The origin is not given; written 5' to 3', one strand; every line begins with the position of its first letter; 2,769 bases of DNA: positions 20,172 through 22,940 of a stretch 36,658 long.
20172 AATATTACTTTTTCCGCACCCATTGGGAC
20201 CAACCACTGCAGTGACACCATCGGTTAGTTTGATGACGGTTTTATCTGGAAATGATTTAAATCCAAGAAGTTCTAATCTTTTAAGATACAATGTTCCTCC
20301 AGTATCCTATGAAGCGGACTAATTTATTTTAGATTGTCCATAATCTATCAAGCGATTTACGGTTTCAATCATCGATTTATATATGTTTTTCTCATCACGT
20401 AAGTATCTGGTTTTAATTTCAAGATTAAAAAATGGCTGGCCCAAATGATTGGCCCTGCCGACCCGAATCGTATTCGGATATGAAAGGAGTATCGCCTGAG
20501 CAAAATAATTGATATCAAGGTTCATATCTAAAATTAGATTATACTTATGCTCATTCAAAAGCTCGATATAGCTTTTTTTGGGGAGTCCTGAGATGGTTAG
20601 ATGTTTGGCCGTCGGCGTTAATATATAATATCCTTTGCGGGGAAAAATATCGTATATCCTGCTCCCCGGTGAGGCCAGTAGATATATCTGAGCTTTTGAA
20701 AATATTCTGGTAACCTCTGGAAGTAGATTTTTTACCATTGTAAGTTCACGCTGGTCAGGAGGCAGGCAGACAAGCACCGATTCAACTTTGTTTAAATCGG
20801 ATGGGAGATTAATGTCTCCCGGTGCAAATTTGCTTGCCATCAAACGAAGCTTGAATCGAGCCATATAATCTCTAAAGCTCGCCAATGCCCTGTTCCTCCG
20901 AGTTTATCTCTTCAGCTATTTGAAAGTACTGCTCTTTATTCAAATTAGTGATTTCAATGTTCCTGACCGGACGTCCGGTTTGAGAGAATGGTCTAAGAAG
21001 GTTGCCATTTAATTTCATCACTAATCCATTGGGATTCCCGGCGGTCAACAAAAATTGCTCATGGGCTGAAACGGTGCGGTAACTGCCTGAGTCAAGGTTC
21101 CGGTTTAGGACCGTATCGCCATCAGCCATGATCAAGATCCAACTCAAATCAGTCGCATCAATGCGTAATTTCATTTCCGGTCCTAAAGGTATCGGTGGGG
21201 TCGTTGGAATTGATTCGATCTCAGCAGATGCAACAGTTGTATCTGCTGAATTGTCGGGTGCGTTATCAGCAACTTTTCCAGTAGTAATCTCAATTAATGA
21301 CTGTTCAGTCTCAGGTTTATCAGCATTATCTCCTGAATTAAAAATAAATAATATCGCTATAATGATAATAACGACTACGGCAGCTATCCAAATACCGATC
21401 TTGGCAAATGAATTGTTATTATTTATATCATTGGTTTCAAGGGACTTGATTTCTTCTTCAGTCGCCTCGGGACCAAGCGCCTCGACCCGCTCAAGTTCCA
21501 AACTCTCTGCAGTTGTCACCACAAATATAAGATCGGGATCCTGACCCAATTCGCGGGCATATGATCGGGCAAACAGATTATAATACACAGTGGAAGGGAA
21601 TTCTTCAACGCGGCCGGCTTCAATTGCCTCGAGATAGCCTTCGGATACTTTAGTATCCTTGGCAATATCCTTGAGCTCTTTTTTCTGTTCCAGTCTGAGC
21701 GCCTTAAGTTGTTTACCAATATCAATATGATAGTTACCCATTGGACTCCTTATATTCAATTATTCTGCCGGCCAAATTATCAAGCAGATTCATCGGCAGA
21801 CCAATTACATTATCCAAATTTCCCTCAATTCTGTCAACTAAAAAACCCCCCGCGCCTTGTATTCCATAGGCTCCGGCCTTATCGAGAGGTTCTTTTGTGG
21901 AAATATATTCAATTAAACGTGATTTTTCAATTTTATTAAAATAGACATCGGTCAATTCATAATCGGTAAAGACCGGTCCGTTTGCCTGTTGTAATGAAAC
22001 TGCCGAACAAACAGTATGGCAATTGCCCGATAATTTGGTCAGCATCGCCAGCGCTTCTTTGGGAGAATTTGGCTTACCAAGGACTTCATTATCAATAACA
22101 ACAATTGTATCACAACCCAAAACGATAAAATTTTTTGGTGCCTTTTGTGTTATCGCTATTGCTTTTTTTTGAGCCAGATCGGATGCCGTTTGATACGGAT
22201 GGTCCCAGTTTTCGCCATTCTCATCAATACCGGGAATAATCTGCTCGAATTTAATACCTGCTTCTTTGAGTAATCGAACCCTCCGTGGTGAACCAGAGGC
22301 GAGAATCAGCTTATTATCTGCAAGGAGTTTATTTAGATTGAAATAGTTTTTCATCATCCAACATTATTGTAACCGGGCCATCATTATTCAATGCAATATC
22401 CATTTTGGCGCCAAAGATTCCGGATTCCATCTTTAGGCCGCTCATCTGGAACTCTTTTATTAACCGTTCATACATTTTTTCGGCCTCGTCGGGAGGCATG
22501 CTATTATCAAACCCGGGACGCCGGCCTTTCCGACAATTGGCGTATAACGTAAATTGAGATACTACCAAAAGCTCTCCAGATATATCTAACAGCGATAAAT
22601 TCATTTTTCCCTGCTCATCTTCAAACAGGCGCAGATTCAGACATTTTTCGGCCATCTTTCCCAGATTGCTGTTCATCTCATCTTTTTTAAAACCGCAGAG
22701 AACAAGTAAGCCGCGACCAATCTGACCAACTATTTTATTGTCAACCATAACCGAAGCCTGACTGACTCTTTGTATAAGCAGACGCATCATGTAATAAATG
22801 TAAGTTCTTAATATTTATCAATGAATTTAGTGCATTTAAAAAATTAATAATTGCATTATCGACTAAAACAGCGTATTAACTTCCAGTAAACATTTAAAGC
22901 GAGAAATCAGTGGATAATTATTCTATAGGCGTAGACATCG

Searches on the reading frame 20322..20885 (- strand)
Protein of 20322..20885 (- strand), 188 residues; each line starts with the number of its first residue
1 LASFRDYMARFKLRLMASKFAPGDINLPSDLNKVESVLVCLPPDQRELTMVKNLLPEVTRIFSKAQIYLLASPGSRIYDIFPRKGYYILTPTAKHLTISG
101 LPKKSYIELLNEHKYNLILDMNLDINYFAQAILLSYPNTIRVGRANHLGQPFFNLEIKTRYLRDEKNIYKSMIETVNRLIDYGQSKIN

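Call 14: search_protein_families(library=pfam, proteins=[window:20322-20885:-], max_evalue=0.001)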
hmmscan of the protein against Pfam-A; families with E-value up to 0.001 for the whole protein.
window:20322-20885:- (188 aa): 1 family
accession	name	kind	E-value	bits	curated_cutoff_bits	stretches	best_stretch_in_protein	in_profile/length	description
PF21857.2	DUF6913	-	0.00018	21.8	27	1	92-160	81-148/166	Family of unknown function (DUF6913)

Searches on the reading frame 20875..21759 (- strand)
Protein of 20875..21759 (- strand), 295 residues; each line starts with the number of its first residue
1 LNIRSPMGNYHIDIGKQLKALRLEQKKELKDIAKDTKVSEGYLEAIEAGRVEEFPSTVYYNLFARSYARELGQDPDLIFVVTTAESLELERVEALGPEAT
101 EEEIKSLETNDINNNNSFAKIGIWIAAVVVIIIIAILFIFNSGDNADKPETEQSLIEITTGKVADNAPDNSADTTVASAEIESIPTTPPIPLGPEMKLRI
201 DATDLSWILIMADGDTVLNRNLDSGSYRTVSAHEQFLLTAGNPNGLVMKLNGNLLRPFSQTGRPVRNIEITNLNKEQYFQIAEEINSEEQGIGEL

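Call 14: search_protein_families(library=pfam, proteins=[window:20875-21759:-], max_evalue=0.001)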
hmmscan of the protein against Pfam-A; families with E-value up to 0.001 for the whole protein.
window:20875-21759:- (295 aa): 4 families
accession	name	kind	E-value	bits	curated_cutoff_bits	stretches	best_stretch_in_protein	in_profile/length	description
PF13413.12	HTH_25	-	1.4e-16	60.5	24.6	1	17-76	1-60/62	Helix-turn-helix domain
PF13464.11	RodZ_C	-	9.7e-11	41.9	23.9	1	200-268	2-71/72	RodZ C-terminal domain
PF12844.13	HTH_19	-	2.2e-06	27.9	30.2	1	15-78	1-58/64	Helix-turn-helix domain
PF13560.12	HTH_31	-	0.00034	21.3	27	1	14-52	2-40/64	Helix-turn-helix domain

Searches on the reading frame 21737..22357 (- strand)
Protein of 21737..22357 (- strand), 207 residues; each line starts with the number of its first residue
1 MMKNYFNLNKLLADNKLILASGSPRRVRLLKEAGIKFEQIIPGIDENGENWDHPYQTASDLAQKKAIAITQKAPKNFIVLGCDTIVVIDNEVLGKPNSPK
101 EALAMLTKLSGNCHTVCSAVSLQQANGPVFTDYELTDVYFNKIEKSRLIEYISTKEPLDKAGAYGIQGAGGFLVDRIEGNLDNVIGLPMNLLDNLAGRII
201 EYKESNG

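Call 15: search_protein_families(library=pfam, proteins=[window:21737-22357:-], max_evalue=0.001)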
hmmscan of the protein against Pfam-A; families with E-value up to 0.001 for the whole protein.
window:21737-22357:- (207 aa): 1 family
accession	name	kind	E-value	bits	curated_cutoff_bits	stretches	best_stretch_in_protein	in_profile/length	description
PF02545.19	Maf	-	4.7e-54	183.4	27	1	16-195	1-183/187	Maf-like protein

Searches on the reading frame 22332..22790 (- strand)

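Call 15: search_protein_families(library=pfam, proteins=[window:22332-22790:-], max_evalue=0.001)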
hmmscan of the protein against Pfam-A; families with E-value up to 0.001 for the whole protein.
window:22332-22790:- (153 aa): 1 family
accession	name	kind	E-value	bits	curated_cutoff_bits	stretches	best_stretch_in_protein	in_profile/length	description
PF02580.21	Tyr_Deacylase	-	4.3e-57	192.9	25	1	3-145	1-144/144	D-Tyr-tRNA(Tyr) deacylase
